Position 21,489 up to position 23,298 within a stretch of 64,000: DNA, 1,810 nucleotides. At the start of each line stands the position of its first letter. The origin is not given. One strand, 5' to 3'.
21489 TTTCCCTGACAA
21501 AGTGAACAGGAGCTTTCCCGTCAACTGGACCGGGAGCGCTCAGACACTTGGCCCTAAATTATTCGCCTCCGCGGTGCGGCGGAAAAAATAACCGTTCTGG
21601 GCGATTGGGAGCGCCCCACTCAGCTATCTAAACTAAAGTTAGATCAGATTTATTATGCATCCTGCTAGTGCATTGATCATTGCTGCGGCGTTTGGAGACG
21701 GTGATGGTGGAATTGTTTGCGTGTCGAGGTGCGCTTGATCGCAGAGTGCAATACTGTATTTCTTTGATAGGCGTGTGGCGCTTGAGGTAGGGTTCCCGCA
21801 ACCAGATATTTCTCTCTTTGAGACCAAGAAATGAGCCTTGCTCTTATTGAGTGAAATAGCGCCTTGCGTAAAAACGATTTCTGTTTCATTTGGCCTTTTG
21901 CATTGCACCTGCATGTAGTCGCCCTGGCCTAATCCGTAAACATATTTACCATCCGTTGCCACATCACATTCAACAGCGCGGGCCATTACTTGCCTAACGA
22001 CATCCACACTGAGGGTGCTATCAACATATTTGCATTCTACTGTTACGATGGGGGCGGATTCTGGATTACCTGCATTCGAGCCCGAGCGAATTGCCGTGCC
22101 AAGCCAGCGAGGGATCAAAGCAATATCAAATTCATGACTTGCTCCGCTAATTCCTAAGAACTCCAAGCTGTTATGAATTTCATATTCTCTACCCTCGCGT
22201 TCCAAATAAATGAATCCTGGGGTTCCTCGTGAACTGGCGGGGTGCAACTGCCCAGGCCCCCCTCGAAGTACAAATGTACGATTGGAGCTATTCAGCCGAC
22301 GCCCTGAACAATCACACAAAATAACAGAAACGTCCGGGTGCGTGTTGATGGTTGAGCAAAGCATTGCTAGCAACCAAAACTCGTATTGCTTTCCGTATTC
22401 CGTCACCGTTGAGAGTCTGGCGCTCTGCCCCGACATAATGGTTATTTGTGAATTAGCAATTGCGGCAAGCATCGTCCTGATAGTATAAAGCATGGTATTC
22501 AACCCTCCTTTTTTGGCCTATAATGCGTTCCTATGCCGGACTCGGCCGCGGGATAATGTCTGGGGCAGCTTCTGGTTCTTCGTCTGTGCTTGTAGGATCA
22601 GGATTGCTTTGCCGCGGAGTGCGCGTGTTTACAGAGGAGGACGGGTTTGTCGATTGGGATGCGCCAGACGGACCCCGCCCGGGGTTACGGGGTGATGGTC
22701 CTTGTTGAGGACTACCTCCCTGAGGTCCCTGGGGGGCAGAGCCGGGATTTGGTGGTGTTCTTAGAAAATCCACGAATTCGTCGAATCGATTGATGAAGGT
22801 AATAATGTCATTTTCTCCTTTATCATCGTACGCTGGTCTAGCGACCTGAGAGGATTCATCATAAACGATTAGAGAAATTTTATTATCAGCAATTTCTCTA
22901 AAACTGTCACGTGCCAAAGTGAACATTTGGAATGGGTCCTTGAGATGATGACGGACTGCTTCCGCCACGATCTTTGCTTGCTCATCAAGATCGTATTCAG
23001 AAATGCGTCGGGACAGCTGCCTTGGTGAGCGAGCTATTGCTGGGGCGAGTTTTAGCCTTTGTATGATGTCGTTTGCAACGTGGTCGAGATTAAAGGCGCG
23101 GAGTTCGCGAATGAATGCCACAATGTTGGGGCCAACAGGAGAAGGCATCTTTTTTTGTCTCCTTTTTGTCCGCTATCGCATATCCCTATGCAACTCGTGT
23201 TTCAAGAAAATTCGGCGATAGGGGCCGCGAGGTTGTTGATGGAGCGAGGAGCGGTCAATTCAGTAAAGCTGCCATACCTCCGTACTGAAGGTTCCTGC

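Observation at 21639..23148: AT-rich two-gene cassette: unknown protein with a disordered tail plus a PD-(D/E)xK-like nuclease candidate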

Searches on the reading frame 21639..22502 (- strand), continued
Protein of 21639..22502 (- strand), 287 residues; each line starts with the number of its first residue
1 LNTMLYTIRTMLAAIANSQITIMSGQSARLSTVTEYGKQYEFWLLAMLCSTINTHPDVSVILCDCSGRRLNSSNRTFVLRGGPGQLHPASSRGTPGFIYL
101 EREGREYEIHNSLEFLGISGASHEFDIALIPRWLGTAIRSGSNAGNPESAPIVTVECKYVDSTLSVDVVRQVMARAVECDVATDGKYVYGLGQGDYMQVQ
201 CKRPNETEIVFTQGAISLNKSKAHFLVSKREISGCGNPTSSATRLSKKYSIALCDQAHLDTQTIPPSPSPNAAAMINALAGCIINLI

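Call 110: find_encoding_contigs(protein=P0006, flank=6000, max_places=2)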
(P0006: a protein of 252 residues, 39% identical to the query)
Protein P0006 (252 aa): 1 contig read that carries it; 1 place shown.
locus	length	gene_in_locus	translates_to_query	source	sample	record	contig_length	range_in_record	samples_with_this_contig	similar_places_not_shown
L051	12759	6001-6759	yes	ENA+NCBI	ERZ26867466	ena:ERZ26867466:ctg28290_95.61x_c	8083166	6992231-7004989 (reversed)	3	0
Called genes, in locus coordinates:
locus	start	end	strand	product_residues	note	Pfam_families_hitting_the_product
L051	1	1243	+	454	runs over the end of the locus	PF00041:fn3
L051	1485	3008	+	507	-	PF01471:PG_binding_1, PF00089:Trypsin, PF13365:Trypsin_2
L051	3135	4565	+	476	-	-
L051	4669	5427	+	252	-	PF02086:MethyltransfD12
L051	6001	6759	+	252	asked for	-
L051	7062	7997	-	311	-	PF16868:NMT1_3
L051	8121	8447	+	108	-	-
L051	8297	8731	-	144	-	-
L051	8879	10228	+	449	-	PF09587:PGA_cap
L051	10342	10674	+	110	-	PF01541:GIY-YIG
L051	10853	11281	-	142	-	-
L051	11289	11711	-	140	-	PF02311:AraC_binding (weak), PF07883:Cupin_2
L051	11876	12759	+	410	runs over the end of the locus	PF12471:GTP_CH_N, PF00925:GTP_cyclohydro2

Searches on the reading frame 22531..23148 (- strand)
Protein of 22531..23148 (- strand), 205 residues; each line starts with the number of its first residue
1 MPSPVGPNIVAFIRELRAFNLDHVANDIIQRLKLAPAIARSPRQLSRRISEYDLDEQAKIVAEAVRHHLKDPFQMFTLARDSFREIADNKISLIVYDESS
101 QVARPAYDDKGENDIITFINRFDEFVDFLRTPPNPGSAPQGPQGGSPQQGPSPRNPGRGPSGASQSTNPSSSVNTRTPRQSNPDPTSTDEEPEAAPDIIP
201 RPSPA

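Call 3: search_protein_families(library=pfam, proteins=[window:22531-23148:-], max_evalue=1)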
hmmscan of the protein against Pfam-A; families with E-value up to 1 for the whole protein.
window:22531-23148:- (205 aa): 0 families

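Call 4: search_protein_families(library=padloc, proteins=[window:22531-23148:-], max_evalue=1)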
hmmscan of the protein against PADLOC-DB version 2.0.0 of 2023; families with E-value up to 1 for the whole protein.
window:22531-23148:- (205 aa): 0 families

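Call 5: search_protein_families(library=ncbifam, proteins=[window:22531-23148:-], max_evalue=1)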
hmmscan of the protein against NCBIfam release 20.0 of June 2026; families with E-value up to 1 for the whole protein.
window:22531-23148:- (205 aa): 0 families

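Call 8: find_homologous_proteins(query=window:22531-23148:-, max_evalue=0.01)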
Query window:22531-23148:- (205 aa): 1 proteins with E <= 0.01 among 211 candidates.
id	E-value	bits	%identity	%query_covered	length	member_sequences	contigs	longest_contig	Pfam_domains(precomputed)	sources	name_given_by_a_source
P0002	9.8e-129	445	100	100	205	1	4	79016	-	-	-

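Call 19: predict_structure(protein=window:22531-23148:-)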
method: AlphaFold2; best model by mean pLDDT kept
length: 205 residues; sequences in the alignment: 1
mean_pLDDT: 58.4   pTM: 0.38
mean pLDDT of the five models: 58.4, 57.6, 50.4, 43.8, 42.3
residues with pLDDT >= 90: 0; 70-90: 40; 50-70: 109; < 50: 56
segments of 3 or more residues with pLDDT < 50: 1-3, 72-75, 96-98, 102-104, 135-145, 155-157, 161-168, 170-175
pLDDT, mean of each block of 10 residues (from residue 1): 55 69 81 74 75 67 68 49 53 48 53 58 57 50 49 51 43 47 58 64 63
secondary structure, 60 per line:
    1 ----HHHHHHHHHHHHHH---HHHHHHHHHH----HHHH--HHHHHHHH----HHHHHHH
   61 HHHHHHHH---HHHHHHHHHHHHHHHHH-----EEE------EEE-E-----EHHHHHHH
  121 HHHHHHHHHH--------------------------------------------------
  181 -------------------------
elements in order: H5-18 H22-31 H36-39 H42-49 H54-68 H72-88 E94-96 E103-105 H114-130
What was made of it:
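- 22759..23148 (-): ORF-A residues 1-130: conserved, mainly helical partner domain (pI 5.6). The helical secondary structure comes only from a low-confidence model (call 19).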
